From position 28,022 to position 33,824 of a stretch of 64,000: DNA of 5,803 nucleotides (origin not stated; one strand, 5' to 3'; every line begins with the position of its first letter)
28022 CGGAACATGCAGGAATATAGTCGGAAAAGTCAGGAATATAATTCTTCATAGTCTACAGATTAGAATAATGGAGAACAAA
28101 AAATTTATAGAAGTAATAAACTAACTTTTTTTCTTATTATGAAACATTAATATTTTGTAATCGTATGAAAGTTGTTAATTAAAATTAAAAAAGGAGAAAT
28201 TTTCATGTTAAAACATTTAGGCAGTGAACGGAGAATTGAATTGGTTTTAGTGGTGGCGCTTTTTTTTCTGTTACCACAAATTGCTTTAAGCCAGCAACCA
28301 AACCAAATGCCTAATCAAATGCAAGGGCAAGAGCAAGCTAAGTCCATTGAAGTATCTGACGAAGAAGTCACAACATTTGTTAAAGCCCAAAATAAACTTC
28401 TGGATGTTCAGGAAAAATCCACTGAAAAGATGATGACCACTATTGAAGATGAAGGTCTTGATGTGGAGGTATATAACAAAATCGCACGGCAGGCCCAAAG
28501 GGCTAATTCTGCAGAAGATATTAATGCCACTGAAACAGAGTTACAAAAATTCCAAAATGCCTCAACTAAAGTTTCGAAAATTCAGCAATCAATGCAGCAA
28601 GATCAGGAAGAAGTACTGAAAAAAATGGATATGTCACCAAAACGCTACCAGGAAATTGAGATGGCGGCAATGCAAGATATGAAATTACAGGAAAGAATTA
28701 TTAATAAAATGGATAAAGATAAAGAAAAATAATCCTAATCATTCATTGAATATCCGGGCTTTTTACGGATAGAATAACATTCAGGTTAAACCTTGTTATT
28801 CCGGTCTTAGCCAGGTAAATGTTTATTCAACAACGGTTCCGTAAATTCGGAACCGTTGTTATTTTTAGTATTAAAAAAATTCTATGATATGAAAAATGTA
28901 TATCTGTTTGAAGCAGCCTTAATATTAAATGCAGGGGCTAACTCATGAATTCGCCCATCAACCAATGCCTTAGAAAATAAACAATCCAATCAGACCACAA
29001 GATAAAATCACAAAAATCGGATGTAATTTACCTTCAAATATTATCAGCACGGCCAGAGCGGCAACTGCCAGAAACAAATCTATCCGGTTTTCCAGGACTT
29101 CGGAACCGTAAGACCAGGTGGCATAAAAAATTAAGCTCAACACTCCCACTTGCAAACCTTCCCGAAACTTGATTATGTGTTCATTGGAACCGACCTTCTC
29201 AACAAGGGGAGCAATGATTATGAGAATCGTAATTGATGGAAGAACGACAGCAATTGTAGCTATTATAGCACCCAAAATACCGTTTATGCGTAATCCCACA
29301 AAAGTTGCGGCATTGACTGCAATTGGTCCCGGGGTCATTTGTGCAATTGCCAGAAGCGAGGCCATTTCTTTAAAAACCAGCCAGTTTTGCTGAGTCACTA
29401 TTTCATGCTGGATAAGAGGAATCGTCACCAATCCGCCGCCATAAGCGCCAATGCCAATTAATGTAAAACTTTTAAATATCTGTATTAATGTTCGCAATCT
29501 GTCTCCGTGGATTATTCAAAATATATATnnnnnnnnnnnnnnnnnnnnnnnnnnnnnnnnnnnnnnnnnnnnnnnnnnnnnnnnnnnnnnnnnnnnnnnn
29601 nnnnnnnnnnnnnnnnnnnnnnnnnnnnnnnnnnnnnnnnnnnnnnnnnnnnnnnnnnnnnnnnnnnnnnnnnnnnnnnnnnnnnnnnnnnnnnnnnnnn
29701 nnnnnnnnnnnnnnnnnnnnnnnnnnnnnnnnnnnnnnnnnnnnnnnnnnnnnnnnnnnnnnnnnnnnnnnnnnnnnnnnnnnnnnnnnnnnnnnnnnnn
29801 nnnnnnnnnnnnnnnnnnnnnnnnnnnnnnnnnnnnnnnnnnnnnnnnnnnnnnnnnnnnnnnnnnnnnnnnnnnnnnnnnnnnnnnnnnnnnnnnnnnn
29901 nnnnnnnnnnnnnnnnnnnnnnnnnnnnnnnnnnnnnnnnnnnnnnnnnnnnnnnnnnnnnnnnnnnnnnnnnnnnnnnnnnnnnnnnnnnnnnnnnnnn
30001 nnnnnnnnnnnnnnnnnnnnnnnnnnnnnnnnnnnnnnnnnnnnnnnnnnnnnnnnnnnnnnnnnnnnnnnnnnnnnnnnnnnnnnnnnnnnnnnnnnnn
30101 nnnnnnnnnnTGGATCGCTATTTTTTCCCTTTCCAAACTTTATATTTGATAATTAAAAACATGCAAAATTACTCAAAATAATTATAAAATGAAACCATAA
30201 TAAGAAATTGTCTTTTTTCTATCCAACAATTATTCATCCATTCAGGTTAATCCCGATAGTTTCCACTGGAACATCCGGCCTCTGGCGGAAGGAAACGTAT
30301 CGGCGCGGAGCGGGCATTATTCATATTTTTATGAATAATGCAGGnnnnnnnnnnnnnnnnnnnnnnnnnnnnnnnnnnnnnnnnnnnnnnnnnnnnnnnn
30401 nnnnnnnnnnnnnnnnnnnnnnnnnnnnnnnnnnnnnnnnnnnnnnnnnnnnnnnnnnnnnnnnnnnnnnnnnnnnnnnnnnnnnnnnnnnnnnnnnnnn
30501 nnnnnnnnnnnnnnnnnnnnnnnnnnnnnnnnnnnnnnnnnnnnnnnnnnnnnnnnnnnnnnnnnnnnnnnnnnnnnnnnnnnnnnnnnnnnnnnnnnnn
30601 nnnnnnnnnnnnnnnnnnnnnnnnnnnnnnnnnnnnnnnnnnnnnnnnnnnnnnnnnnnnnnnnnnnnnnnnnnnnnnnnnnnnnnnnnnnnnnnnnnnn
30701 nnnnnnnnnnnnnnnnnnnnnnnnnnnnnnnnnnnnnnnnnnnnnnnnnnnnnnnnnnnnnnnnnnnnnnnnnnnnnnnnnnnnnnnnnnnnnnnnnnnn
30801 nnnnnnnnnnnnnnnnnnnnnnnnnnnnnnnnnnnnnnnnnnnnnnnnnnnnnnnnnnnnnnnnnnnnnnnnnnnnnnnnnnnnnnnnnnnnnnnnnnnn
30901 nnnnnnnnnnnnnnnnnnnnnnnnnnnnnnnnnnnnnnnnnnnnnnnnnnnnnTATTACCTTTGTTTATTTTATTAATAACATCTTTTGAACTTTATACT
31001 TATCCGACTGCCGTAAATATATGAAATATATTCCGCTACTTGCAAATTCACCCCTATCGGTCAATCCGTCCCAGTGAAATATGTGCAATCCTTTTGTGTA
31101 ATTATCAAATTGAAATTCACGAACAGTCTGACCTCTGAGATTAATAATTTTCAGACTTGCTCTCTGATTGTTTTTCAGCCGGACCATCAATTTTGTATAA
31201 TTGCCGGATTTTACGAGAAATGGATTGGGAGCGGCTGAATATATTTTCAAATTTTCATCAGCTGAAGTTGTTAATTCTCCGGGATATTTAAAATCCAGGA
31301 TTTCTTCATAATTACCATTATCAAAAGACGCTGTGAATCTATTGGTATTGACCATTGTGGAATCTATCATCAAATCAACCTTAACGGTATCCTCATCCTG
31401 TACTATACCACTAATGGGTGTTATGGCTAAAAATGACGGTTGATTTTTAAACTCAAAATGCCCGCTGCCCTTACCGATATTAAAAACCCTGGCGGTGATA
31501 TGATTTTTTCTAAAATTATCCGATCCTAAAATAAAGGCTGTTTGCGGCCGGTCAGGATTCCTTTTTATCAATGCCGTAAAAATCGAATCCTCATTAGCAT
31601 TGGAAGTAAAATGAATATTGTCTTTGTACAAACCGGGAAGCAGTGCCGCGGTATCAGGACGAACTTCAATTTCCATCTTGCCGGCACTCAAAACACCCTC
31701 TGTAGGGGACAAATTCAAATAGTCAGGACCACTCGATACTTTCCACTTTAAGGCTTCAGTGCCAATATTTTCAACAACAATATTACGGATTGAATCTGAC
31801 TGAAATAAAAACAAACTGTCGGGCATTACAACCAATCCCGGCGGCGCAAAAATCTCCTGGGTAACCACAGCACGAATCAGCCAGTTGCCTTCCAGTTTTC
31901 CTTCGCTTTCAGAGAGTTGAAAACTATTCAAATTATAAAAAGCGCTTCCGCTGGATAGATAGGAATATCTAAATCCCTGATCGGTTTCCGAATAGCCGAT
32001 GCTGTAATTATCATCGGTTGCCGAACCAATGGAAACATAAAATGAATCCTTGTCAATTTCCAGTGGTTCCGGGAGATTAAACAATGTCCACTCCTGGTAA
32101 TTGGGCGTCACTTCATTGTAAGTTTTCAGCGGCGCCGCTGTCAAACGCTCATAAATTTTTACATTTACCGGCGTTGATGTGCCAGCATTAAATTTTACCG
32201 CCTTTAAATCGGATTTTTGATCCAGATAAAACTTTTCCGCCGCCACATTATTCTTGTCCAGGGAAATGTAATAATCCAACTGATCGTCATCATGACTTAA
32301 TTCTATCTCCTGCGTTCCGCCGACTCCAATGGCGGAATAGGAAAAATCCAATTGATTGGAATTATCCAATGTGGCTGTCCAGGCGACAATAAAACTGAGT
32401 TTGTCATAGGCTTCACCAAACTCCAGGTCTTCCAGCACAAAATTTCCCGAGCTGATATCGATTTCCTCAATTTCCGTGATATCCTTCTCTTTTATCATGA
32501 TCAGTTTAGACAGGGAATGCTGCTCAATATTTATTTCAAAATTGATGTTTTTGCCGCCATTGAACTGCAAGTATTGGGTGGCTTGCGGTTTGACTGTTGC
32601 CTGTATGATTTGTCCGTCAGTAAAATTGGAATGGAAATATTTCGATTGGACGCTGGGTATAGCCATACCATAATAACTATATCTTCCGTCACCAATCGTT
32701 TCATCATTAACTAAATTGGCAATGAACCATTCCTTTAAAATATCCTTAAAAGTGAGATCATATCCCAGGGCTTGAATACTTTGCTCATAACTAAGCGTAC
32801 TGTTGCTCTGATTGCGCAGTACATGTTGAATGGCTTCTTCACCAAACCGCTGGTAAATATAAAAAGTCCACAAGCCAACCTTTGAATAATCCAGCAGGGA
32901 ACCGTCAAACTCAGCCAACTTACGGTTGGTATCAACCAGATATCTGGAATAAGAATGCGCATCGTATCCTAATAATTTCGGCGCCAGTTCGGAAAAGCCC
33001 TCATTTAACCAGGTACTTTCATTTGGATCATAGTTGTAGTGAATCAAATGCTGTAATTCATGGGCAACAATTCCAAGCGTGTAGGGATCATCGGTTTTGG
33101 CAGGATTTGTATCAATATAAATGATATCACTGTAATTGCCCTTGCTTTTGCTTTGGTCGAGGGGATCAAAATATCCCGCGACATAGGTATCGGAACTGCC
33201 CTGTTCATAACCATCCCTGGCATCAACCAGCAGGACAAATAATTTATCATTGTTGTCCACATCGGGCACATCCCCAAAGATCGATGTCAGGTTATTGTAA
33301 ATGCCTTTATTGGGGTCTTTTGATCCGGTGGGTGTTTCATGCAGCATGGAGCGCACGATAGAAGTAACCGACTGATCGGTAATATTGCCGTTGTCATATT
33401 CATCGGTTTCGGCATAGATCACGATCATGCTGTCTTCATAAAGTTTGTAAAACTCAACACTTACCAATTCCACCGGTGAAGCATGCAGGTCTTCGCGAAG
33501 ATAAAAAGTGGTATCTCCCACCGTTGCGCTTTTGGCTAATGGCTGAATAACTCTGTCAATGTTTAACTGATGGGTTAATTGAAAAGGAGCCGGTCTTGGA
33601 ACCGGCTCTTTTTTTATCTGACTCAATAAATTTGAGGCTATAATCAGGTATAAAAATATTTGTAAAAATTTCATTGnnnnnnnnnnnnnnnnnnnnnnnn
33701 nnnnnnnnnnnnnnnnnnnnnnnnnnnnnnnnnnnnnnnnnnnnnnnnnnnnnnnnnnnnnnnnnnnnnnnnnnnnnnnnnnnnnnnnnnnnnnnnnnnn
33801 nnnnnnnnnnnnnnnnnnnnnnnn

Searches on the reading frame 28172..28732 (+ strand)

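Call 6: search_protein_families(library=pfam, proteins=[window:28172-28732:+])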
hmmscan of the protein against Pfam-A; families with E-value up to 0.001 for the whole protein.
window:28172-28732:+ (186 aa): 1 family
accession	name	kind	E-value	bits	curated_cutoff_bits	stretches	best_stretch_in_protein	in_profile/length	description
PF13767.11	DUF4168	-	8e-13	49.7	25.8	2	118-176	37-95/95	Domain of unknown function (DUF4168)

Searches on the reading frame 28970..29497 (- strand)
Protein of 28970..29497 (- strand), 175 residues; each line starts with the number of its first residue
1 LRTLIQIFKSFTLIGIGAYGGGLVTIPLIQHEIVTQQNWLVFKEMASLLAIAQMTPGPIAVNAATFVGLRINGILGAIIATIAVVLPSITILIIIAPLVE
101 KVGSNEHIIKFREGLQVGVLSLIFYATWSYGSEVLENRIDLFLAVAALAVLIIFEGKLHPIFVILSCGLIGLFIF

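Call 6: search_protein_families(library=pfam, proteins=[window:28970-29497:-])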
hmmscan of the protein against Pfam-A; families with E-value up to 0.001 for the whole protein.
window:28970-29497:- (175 aa): 1 family
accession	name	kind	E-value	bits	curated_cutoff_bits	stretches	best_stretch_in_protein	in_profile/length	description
PF02417.20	Chromate_transp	-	3.3e-44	151.3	28.6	1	5-172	1-166/166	Chromate transporter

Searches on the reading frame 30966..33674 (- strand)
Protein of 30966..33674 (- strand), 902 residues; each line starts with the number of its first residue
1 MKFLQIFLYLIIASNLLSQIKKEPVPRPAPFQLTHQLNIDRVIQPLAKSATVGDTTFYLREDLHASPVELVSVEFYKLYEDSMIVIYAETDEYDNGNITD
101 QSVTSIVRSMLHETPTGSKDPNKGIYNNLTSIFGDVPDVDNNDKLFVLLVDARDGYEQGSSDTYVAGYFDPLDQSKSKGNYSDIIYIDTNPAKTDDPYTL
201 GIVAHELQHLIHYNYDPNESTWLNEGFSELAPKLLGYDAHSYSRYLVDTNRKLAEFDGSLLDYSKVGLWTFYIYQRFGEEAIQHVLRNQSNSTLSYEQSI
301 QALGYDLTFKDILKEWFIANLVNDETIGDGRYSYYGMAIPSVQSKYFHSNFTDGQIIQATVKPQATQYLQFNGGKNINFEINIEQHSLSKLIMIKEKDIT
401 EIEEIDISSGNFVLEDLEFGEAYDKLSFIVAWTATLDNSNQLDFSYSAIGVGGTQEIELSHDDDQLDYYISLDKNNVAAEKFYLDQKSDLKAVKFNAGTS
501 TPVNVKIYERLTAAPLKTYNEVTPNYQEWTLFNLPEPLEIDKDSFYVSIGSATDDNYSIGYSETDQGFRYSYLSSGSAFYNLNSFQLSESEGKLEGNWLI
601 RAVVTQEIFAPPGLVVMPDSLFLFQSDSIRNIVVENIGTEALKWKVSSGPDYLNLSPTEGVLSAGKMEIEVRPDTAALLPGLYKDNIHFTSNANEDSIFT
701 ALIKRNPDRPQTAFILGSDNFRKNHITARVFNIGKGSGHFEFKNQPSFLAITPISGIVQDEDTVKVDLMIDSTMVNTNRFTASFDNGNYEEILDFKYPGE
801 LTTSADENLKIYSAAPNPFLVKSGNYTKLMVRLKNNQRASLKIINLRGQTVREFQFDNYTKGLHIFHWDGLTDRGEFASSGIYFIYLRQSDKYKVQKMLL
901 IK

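Call 59: search_protein_families(library=pfam, proteins=[window:30966-33674:-])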
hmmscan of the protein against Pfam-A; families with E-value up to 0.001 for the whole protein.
window:30966-33674:- (902 aa): 2 families
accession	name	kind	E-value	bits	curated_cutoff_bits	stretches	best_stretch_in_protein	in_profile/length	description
PF22076.2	Cep192_D6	-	3.3e-06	27.7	35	0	616-675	6-70/101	Cep192 domain 6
PF13860.13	FlgD_ig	-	1.2e-05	25.6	27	1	837-885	23-71/79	FlgD Ig-like domain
